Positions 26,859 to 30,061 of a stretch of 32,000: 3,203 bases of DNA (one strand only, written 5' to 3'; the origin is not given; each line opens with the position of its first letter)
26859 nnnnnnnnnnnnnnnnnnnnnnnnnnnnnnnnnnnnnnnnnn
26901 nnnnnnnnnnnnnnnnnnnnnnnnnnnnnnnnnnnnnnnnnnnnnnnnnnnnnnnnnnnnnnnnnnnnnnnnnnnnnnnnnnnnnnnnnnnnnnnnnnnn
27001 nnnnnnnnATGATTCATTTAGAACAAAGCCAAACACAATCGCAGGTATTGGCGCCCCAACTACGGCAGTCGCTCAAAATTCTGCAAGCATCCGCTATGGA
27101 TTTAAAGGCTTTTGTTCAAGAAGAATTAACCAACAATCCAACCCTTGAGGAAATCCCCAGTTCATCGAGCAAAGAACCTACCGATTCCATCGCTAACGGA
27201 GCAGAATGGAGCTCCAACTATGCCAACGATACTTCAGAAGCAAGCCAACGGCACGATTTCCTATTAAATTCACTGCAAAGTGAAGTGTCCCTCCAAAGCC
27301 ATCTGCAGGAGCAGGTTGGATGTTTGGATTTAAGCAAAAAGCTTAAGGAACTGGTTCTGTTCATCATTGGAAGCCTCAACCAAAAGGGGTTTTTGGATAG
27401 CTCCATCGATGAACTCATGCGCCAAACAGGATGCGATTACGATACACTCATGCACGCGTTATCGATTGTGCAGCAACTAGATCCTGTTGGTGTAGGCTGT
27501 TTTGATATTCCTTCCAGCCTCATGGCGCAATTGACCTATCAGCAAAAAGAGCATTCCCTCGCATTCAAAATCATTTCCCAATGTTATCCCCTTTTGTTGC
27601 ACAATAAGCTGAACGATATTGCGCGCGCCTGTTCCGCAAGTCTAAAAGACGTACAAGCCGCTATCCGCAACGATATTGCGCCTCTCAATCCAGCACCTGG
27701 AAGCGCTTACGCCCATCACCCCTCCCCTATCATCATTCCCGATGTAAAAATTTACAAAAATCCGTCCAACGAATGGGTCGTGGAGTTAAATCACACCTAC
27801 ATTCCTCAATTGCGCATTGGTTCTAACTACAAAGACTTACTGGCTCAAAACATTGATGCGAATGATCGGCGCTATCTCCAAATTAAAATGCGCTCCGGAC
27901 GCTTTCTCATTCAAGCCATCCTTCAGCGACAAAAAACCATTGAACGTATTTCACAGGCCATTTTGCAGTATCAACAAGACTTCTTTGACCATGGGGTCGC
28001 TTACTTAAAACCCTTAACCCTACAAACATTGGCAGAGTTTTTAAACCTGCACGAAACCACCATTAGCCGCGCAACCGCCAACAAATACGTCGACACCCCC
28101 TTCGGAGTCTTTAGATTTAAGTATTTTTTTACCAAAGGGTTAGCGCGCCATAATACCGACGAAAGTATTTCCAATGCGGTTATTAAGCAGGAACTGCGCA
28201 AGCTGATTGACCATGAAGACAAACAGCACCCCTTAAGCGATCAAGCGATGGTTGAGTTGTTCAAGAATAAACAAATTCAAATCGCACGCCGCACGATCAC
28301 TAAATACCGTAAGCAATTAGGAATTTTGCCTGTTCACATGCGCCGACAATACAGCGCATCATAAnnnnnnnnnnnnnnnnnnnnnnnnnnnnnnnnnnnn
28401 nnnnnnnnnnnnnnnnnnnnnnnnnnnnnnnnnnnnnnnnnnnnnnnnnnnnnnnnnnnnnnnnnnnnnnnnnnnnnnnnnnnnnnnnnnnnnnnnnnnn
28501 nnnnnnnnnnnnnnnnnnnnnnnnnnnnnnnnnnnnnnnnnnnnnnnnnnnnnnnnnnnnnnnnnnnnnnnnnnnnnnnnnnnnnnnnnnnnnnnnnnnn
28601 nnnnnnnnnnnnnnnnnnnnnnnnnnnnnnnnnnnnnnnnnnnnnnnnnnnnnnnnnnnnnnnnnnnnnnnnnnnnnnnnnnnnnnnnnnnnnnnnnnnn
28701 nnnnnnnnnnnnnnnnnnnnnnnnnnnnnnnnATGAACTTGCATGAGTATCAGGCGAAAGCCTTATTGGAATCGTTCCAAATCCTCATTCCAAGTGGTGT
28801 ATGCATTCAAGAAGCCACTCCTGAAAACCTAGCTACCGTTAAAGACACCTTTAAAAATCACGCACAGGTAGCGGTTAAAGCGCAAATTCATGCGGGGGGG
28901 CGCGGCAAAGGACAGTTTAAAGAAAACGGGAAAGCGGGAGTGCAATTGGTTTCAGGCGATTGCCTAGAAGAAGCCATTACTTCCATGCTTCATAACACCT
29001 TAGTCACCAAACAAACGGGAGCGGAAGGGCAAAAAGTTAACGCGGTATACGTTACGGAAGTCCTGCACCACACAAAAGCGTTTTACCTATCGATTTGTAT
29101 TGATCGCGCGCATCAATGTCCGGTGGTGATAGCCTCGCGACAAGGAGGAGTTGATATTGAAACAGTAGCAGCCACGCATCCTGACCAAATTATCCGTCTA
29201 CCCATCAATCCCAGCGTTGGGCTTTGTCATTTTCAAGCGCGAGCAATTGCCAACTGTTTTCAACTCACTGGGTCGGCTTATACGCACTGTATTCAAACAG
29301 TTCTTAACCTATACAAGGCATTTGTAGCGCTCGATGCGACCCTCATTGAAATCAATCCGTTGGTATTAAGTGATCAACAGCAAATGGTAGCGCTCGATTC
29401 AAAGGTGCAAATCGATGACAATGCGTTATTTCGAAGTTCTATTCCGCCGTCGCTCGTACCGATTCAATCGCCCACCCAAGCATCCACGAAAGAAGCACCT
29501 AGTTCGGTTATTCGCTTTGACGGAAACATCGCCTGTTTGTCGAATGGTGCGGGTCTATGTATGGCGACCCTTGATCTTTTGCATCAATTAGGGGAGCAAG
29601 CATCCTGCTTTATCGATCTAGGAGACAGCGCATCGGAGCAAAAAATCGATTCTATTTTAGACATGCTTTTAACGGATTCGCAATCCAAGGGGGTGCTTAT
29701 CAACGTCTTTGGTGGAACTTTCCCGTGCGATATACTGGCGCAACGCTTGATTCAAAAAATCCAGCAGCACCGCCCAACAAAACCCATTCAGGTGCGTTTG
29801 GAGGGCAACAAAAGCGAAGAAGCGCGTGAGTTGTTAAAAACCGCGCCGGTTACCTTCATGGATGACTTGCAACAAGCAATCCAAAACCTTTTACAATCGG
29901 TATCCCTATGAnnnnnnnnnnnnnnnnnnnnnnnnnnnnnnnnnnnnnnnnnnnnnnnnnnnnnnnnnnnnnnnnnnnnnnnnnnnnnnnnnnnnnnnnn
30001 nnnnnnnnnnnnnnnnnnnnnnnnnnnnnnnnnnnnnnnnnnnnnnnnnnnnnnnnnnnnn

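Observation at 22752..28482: Seven copies of a 95-99 bp element bounded by inverted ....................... ends that read as face-to-face promoters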

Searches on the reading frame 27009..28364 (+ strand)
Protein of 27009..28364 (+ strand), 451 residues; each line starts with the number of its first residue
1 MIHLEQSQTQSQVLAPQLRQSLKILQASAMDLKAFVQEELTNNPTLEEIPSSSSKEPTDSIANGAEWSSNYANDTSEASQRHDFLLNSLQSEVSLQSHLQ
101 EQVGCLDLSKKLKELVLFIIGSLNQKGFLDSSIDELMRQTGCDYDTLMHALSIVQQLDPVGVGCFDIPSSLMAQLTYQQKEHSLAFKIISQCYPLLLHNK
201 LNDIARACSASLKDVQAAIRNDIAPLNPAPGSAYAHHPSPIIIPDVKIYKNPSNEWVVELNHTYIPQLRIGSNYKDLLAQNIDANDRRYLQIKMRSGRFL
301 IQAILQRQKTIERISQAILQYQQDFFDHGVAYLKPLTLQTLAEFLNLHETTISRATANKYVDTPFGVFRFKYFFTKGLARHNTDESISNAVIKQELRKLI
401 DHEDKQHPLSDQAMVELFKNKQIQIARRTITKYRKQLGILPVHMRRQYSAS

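Call 8: find_encoding_contigs(protein=window:27009-28364:+, flank=10000, max_places=10)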
Protein window:27009-28364:+ (451 aa): 1 contig read that carries it; 1 place shown.
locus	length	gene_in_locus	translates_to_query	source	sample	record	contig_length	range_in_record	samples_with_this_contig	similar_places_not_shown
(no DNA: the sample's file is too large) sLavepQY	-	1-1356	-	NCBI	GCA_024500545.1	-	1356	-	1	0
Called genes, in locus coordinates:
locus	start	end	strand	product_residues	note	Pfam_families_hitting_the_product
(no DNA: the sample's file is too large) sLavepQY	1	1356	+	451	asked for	PF00309:Sigma54_AID, PF04963:Sigma54_CBD, PF04552:Sigma54_DBD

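Call 18: find_homologous_proteins(query=window:27009-28364:+)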
Query window:27009-28364:+ (451 aa): 4708 proteins with E <= 0.001 among 8000 candidates; the best 120 are listed.
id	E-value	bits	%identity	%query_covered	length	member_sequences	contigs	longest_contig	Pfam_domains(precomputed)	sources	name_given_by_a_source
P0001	4.5e-286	966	97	100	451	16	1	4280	PF04963.20,PF00309.26,PF04552.20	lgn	-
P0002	3.2e-172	591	61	99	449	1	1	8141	PF04963.20,PF00309.26,PF04552.20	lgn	-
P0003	1.3e-169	583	60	99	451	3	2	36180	PF04963.20,PF00309.26,PF04552.20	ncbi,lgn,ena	-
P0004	5.9e-168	577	59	99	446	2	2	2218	PF04963.20,PF00309.26,PF04552.20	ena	-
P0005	3.0e-166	572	59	99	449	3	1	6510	PF04963.20,PF00309.26,PF04552.20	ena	-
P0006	1.0e-165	570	58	99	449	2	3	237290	PF04963.20,PF00309.26,PF04552.20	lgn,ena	-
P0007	2.1e-165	569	58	99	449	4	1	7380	PF04963.20,PF00309.26,PF04552.20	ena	-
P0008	4.0e-165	568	59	99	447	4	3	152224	PF04963.20,PF00309.26,PF04552.20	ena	-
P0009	4.3e-164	565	57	99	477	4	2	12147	PF04963.20,PF00309.26,PF04552.20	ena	-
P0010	5.4e-163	561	58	99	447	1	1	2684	PF04963.20,PF00309.26,PF04552.20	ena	-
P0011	5.2e-162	558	58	99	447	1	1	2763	PF04963.20,PF00309.26,PF04552.20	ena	-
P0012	1.4e-161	556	57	99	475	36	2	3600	PF04963.20,PF00309.26,PF04552.20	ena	-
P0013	1.7e-161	556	59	99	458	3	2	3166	PF04963.20,PF00309.26,PF04552.20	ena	-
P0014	1.8e-160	553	58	99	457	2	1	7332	PF04963.20,PF00309.26,PF04552.20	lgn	-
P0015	1.9e-160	553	58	99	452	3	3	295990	PF04963.20,PF00309.26,PF04552.20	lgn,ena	-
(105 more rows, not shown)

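Call 19: find_encoding_contigs(protein=P0001, flank=10000, max_places=5)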
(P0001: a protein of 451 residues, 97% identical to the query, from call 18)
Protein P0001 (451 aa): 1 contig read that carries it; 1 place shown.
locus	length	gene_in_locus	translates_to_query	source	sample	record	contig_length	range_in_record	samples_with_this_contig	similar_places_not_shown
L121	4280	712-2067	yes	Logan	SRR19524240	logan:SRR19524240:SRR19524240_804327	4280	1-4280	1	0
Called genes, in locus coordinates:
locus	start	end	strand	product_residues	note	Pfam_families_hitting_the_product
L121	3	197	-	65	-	?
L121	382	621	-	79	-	PF13459:Fer4_15, PF13370:Fer4_13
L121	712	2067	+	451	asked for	PF00309:Sigma54_AID, PF04963:Sigma54_CBD, PF04552:Sigma54_DBD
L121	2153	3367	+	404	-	PF08442:ATP-grasp_2, PF24948:Citrate_synth_N, PF00549:Ligase_CoA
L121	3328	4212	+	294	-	PF02629:CoA_binding, PF13607:Succ_CoA_lig, PF00549:Ligase_CoA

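Call 20: find_encoding_contigs(protein=P0003, flank=10000, max_places=3)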
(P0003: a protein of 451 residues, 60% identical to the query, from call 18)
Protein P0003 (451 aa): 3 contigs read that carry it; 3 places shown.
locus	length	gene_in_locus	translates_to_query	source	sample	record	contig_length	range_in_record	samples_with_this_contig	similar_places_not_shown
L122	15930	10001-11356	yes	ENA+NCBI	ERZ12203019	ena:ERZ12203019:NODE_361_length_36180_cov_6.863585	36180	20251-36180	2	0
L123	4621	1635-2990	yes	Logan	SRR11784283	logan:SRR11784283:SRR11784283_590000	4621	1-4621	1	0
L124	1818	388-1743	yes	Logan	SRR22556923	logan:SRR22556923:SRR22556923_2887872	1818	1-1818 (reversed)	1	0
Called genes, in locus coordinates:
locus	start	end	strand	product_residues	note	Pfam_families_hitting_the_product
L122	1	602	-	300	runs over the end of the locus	PF02673:BacA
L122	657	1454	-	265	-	PF06750:A24_N_bact, PF01478:Peptidase_A24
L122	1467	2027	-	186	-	PF00132:Hexapep (weak), PF21711:DCTN5, PF25087:GMPPB_C (faint), PF14602:Hexapep_2 (faint), PF25084:LbH_EIF2B (weak), PF00132:Hexapep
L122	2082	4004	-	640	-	PF03958:Secretin_N, PF00263:Secretin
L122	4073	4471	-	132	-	PF05932:CesT (weak)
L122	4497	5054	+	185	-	PF00572:Ribosomal_L13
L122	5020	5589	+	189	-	PF00380:Ribosomal_S9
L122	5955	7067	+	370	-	PF03462:PCRF, PF00472:RF-1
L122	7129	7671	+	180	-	-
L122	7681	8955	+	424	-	PF00275:EPSP_synthase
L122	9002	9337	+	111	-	-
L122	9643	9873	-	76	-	PF13459:Fer4_15 (weak), PF13370:Fer4_13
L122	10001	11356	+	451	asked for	PF00309:Sigma54_AID, PF04963:Sigma54_CBD, PF04552:Sigma54_DBD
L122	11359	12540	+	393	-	PF08442:ATP-grasp_2, PF24948:Citrate_synth_N, PF00549:Ligase_CoA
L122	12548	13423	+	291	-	PF02629:CoA_binding, PF13607:Succ_CoA_lig, PF00549:Ligase_CoA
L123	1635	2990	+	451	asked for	PF00309:Sigma54_AID, PF04963:Sigma54_CBD, PF04552:Sigma54_DBD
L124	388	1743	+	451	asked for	PF00309:Sigma54_AID, PF04963:Sigma54_CBD, PF04552:Sigma54_DBD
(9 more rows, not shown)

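Call 21: find_encoding_contigs(protein=P0006, flank=10000, max_places=3)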
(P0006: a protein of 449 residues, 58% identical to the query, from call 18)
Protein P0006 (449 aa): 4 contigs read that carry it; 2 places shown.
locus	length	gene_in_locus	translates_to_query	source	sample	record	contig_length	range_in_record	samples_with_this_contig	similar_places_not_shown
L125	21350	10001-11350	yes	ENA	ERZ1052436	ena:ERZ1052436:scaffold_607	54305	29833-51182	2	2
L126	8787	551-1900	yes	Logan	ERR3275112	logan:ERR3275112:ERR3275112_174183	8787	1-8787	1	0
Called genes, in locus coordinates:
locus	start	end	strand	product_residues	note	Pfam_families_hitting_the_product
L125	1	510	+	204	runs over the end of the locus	PF00411:Ribosomal_S11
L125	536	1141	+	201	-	PF00163:Ribosomal_S4, PF01479:S4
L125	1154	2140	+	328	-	PF01193:RNA_pol_L, PF01000:RNA_pol_A_bac, PF03118:RNA_pol_A_CTD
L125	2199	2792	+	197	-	PF01196:Ribosomal_L17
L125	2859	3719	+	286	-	PF06414:Zeta_toxin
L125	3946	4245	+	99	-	-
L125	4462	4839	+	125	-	-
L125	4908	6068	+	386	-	-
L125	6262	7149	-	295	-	PF12146:Hydrolase_4 (weak), PF00561:Abhydrolase_1, PF12697:Abhydrolase_6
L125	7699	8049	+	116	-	-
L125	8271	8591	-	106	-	-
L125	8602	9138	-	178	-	PF06114:Peptidase_M78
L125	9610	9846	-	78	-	PF13370:Fer4_13, PF13459:Fer4_15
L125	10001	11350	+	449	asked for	PF00309:Sigma54_AID, PF04963:Sigma54_CBD, PF04552:Sigma54_DBD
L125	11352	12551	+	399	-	PF08442:ATP-grasp_2, PF24948:Citrate_synth_N, PF00549:Ligase_CoA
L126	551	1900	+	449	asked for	PF00309:Sigma54_AID, PF04963:Sigma54_CBD, PF04552:Sigma54_DBD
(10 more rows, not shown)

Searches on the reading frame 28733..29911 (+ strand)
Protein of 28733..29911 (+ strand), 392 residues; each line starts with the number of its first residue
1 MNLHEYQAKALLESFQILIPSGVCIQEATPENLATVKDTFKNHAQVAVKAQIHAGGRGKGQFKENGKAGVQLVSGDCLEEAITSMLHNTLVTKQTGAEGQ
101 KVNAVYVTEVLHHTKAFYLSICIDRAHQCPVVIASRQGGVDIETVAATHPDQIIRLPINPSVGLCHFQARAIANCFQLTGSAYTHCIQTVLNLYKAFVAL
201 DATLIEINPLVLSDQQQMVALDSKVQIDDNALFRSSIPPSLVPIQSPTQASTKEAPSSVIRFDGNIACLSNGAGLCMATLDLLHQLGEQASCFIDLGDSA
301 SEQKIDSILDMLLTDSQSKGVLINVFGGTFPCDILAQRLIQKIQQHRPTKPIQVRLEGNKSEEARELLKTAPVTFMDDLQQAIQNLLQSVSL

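Call 30: search_protein_families(library=pfam, proteins=[window:28733-29911:+], max_evalue=0.01)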
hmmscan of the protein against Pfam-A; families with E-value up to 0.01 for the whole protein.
window:28733-29911:+ (392 aa): 4 families
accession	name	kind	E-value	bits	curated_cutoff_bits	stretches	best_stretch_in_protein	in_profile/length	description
PF08442.15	ATP-grasp_2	-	7.4e-61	205.7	29.5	1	2-211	1-201/202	ATP-grasp domain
PF00549.24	Ligase_CoA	-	6.4e-18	65.5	24.5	1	269-383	1-122/128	CoA-ligase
PF24948.1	Citrate_synth_N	-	2.1e-14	53.9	83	1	61-235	61-228/232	ATP-citrate synthase ATP-grasp domain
PF13607.11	Succ_CoA_lig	-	0.0052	17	27.4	0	264-325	2-62/138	Succinyl-CoA ligase like flavodoxin domain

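Call 94: find_encoding_contigs(protein=window:28733-29911:+, flank=10000, max_places=10)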
Protein window:28733-29911:+ (392 aa): 1 contig read that carries it; 1 place shown.
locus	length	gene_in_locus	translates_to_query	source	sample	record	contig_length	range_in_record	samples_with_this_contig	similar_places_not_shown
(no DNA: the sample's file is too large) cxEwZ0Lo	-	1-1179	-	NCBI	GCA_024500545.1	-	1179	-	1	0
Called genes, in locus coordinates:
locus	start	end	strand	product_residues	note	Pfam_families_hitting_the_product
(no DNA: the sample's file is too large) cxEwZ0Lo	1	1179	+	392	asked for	PF08442:ATP-grasp_2, PF24948:Citrate_synth_N, PF00549:Ligase_CoA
